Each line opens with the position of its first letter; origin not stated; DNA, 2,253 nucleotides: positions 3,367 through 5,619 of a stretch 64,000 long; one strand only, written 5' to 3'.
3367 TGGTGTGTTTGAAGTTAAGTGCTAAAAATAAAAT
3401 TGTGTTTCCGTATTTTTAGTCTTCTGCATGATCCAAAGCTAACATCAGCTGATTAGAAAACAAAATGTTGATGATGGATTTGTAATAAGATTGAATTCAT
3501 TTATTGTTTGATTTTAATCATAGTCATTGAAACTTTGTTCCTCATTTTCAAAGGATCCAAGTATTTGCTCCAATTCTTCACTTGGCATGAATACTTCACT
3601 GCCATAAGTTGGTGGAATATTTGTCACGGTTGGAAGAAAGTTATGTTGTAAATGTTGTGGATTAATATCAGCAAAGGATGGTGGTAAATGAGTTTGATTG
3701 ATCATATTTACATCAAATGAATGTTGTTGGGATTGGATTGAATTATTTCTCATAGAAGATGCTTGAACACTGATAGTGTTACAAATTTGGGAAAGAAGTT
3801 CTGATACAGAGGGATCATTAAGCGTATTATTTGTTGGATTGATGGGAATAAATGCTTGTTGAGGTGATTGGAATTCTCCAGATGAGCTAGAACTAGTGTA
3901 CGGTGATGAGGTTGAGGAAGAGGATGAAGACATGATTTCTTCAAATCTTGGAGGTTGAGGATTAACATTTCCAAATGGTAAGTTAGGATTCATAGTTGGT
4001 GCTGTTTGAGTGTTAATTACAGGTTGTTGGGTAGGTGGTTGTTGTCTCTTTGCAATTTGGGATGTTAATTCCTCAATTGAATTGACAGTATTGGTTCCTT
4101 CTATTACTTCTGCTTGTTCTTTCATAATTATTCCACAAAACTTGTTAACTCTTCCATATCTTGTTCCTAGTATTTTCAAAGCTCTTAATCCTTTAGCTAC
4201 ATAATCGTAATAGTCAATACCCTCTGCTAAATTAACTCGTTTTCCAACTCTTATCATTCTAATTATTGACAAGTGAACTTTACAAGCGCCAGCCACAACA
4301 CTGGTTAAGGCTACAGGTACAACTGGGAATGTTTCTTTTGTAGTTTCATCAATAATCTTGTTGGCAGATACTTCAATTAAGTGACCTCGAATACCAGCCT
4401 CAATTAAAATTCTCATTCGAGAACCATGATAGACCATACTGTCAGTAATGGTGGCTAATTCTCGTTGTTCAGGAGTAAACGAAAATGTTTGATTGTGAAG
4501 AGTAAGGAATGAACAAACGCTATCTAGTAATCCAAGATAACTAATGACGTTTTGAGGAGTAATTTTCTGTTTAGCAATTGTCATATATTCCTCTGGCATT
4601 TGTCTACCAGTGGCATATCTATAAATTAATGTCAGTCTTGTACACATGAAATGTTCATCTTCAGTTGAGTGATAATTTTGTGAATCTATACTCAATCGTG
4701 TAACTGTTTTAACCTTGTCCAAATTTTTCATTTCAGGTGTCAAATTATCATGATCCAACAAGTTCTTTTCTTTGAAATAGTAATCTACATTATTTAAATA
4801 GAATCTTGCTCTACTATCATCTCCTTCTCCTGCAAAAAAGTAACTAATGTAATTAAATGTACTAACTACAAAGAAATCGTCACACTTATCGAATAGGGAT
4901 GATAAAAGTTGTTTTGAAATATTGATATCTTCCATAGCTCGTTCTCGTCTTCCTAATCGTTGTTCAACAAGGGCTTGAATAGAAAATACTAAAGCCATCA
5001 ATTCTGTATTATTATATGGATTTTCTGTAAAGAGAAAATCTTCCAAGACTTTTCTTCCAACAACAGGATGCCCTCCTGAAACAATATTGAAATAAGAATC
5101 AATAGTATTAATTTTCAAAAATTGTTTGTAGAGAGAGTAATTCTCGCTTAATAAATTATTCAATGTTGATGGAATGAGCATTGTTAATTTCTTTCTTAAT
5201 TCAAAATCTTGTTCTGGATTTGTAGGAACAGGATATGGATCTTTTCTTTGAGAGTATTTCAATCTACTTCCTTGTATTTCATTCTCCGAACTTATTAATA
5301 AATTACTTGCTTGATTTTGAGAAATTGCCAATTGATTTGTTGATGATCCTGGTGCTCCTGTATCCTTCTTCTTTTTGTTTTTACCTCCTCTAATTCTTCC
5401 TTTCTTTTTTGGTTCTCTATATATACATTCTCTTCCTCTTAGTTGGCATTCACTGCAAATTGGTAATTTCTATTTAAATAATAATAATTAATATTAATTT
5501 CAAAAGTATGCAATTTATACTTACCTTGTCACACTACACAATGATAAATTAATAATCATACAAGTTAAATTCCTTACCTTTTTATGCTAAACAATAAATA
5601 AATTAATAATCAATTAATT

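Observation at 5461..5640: Two consecutive 9-nt microexons encode the centre of a Zn2Cys6 DNA-binding domain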

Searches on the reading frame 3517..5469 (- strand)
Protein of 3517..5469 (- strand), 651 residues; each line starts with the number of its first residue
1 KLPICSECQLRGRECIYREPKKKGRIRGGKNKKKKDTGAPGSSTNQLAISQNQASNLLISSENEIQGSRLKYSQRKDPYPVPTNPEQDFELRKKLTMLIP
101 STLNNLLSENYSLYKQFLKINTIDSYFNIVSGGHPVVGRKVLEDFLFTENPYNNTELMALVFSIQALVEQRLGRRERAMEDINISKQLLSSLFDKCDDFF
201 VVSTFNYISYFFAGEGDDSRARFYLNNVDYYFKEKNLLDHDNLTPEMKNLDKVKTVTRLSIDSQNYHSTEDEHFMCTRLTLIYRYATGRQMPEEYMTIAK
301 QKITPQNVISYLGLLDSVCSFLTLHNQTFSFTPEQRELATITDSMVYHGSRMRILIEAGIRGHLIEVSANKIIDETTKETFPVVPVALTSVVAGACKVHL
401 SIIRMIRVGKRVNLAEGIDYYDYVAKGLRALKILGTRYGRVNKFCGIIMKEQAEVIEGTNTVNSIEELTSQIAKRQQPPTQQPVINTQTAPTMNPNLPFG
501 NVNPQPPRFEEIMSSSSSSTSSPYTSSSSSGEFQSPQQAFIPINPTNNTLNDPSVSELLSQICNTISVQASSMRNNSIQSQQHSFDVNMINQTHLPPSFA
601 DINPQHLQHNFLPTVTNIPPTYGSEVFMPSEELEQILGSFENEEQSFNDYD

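Call 55: search_protein_representatives(protein=window:3517-5469:-)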
Query: 651 residues. Proteins with E-value up to 0.001 (for the whole library): 117; up to 1e-10: 82; up to 1e-30: 20. The best 117 are listed.
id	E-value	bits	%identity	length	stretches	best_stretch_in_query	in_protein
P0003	4.9e-249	844.4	71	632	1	4-650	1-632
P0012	3.6e-46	174.4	30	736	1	1-551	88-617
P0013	7.7e-42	160.1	35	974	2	113-455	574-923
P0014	1.8e-41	158.9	34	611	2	105-449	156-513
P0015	2.3e-39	151.9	33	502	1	106-450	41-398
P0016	3.2e-39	151.4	34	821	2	106-451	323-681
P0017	1.8e-38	148.9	28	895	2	137-526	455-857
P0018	8.6e-38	146.7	31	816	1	104-536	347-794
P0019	8.4e-36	140.1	28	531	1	2-452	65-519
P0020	9.7e-36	139.9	29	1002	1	1-552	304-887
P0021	4.8e-35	137.6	29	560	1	122-480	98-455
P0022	1.0e-34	136.5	30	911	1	1-570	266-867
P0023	4.5e-34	134.4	30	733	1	1-490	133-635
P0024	5.3e-33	130.9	33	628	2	93-456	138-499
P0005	5.8e-33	130.8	29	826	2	119-509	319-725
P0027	8.6e-32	126.9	29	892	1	1-479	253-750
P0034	6.2e-28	114.1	36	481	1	1-236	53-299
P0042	8.7e-25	103.7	34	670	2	1-244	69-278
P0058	2.6e-21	92.3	27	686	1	2-488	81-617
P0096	1.6e-09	53.3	28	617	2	1-232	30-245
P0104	2.9e-06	42.6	31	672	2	2-229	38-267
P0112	5.1e-05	38.4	22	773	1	2-469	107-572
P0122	6.4e-04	34.8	29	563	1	2-237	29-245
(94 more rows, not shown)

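Call 57: list_cluster_members(proteins=[P0012, P0019, P0020, P0023, P0034, P0042, P0096, P0104, P0112, P0122])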
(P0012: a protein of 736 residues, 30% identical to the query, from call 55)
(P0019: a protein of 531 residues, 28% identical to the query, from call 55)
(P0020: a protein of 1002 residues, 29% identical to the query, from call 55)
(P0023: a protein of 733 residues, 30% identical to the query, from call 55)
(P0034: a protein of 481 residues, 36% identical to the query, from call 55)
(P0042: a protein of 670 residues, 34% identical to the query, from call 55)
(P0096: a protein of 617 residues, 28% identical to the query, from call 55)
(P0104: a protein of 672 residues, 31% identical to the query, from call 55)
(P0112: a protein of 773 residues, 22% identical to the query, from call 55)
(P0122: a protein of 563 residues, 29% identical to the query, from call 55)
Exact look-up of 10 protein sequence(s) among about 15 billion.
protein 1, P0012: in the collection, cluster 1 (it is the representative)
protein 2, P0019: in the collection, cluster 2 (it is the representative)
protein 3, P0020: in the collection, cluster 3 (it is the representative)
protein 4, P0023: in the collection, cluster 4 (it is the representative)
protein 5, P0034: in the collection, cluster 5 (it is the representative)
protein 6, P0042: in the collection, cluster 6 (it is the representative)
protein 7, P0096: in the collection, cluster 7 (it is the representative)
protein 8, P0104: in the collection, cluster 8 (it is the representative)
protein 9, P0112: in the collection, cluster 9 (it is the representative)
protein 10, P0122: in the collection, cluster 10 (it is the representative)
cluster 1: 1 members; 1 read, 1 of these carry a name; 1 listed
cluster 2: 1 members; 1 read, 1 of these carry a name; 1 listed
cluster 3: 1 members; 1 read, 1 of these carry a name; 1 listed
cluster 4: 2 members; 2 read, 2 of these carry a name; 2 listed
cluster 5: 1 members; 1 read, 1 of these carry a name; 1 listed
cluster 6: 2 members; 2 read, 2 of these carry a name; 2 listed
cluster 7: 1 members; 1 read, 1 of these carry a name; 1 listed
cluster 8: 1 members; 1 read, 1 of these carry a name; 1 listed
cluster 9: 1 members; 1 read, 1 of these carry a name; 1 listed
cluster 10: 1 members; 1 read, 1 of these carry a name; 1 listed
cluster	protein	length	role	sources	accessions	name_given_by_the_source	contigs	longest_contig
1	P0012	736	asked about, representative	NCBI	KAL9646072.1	hypothetical protein ABK040_007951 [Willaertia magna]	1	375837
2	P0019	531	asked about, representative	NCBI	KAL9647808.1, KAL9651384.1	hypothetical protein ABK040_001334 [Willaertia magna]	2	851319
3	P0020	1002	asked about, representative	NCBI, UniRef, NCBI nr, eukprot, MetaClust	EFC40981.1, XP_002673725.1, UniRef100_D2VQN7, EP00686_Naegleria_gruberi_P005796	hypothetical protein NAEGRDRAFT_80888 [Naegleria gruberi] | Zn(2)-C6 fungal-type domain-containing protein n=1 Tax=Naegleria gruberi TaxID=5762 ... | uncharacterized protein NAEGRDRAFT_80888 [Naegleria gruberi]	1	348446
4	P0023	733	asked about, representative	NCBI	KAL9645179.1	hypothetical protein ABK040_002381 [Willaertia magna]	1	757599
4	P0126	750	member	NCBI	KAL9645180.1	hypothetical protein ABK040_002381 [Willaertia magna]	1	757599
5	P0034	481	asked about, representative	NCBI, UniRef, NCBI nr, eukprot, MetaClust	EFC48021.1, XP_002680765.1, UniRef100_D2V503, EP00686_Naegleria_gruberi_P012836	predicted protein [Naegleria gruberi] | Predicted protein n=1 Tax=Naegleria gruberi TaxID=5762 RepID=D2V503_NAEGR | uncharacterized protein NAEGRDRAFT_63966 [Naegleria gruberi]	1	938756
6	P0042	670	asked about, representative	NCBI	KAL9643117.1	hypothetical protein ABK040_003916 [Willaertia magna]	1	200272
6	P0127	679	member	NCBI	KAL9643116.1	hypothetical protein ABK040_003916 [Willaertia magna]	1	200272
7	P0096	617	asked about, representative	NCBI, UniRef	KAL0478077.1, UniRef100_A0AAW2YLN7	transcriptional regulatory protein [Acrasis kona] | Transcriptional regulatory protein n=1 Tax=Acrasis kona TaxID=1008807 ...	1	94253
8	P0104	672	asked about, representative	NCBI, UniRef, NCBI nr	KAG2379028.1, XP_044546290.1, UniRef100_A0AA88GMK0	hypothetical protein C9374_007666 [Naegleria lovaniensis] | Zn(2)-C6 fungal-type domain-containing protein n=1 Tax=Naegleria lovaniensis TaxID=51637 ... | uncharacterized protein C9374_007666 [Naegleria lovaniensis]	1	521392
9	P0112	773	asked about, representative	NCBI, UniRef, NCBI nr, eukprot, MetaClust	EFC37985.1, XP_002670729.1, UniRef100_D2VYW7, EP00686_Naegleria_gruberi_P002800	predicted protein [Naegleria gruberi] | Predicted protein n=1 Tax=Naegleria gruberi TaxID=5762 RepID=D2VYW7_NAEGR | uncharacterized protein NAEGRDRAFT_81761 [Naegleria gruberi]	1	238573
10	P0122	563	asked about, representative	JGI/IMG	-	hypothetical protein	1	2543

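Call 58: find_encoding_contigs(protein=P0020, flank=500, max_places=1)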
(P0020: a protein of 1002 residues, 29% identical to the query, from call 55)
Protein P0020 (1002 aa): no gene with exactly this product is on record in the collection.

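Call 59: find_encoding_contigs(protein=P0012, flank=500, max_places=1)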
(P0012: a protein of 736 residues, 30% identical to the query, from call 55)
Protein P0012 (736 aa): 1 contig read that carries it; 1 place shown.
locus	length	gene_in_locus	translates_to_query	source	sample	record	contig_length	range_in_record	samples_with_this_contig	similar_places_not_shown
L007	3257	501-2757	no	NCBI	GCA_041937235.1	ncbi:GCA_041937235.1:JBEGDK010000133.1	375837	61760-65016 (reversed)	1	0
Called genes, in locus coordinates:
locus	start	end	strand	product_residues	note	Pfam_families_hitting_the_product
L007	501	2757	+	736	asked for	PF00172:Zn_clus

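Call 61: find_encoding_contigs(protein=P0096, flank=500, max_places=1)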
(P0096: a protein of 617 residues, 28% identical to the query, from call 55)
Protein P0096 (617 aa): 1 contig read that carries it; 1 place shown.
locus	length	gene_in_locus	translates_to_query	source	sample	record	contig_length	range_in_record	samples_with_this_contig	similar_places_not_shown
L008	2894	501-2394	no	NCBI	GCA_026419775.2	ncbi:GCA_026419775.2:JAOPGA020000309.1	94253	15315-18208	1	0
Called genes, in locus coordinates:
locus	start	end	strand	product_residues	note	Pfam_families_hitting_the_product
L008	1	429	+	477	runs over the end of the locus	PF13339:AATF-Che1, PF08164:TRAUB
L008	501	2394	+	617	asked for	PF00172:Zn_clus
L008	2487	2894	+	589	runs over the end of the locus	PF00168:C2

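Call 62: find_encoding_contigs(protein=P0023, flank=500, max_places=1)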
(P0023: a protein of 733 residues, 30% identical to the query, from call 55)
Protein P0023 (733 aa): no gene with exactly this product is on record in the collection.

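Call 66: search_protein_families(library=pfam, max_evalue=0.1, proteins=[P0012, P0020, P0022, P0027, P0042, P0058, P0096, P0104, P0112, P0013])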
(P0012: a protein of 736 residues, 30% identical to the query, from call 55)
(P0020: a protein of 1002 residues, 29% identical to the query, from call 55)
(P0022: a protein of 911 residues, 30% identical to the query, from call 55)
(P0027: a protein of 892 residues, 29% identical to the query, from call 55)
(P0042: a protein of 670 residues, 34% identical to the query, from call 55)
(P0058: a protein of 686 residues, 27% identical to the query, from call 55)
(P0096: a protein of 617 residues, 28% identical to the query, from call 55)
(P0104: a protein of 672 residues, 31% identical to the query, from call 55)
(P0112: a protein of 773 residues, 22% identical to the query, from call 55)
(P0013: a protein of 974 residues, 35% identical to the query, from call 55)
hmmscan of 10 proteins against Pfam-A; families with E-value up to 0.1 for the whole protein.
P0012 (736 aa): 3 families
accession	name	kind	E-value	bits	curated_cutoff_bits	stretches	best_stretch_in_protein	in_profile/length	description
PF00172.23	Zn_clus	-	1.2e-09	38.5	21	1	74-110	2-38/39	Fungal Zn(2)-Cys(6) binuclear cluster domain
PF17208.8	RBR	-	0.0056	17.8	24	1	105-124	37-56/57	RNA binding Region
PF12103.14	Lipl32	-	0.015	15.4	25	1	519-598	85-161/179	Surface lipoprotein of Spirochaetales order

P0020 (1002 aa): 1 family
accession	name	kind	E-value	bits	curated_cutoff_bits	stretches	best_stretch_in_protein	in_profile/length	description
PF00172.23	Zn_clus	-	7.2e-10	39.3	21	1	290-326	2-38/39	Fungal Zn(2)-Cys(6) binuclear cluster domain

P0022 (911 aa): 1 family
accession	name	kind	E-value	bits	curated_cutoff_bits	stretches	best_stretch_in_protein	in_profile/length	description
PF00172.23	Zn_clus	-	2.3e-07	31.2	21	1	252-288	2-38/39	Fungal Zn(2)-Cys(6) binuclear cluster domain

P0027 (892 aa): 2 families
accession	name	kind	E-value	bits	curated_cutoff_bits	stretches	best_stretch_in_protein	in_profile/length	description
PF00172.23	Zn_clus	-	5.8e-09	36.3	21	1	239-275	2-38/39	Fungal Zn(2)-Cys(6) binuclear cluster domain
PF14516.12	AAA_35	-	0.012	14.9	27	1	677-743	225-291/331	AAA-like domain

P0042 (670 aa): 1 family
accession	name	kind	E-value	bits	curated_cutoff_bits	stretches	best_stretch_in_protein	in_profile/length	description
PF00172.23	Zn_clus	-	1.7e-08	34.9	21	1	55-91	2-38/39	Fungal Zn(2)-Cys(6) binuclear cluster domain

P0058 (686 aa): 3 families
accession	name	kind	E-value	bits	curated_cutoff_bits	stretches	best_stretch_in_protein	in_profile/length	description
PF00172.23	Zn_clus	-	3.8e-06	27.3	21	1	66-102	2-38/39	Fungal Zn(2)-Cys(6) binuclear cluster domain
PF25135.1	DUF7822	-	0.053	13.9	27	0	330-369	75-112/140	Domain of unknown function (DUF7822)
PF11186.13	DUF2972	-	0.054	13.9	22.2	0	494-603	45-160/199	Protein of unknown function (DUF2972)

P0096 (617 aa): 1 family
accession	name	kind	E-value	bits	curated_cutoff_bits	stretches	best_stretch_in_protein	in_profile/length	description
PF00172.23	Zn_clus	-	5.8e-08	33.2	21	1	16-52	2-38/39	Fungal Zn(2)-Cys(6) binuclear cluster domain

P0104 (672 aa): 1 family
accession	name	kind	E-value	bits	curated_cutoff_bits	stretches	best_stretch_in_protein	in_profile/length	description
PF00172.23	Zn_clus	-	2.9e-11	43.7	21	1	22-59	1-38/39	Fungal Zn(2)-Cys(6) binuclear cluster domain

P0112 (773 aa): 2 families
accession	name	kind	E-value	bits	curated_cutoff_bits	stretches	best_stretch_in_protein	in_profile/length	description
PF00172.23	Zn_clus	-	2.7e-07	31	21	1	92-127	2-37/39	Fungal Zn(2)-Cys(6) binuclear cluster domain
PF07994.18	NAD_binding_5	-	0.081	12.8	25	0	637-763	83-199/321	Myo-inositol-1-phosphate synthase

P0013 (974 aa): 1 family
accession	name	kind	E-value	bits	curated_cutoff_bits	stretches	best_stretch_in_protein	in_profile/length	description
PF00172.23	Zn_clus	-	4.9e-08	33.4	21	1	375-411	2-38/39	Fungal Zn(2)-Cys(6) binuclear cluster domain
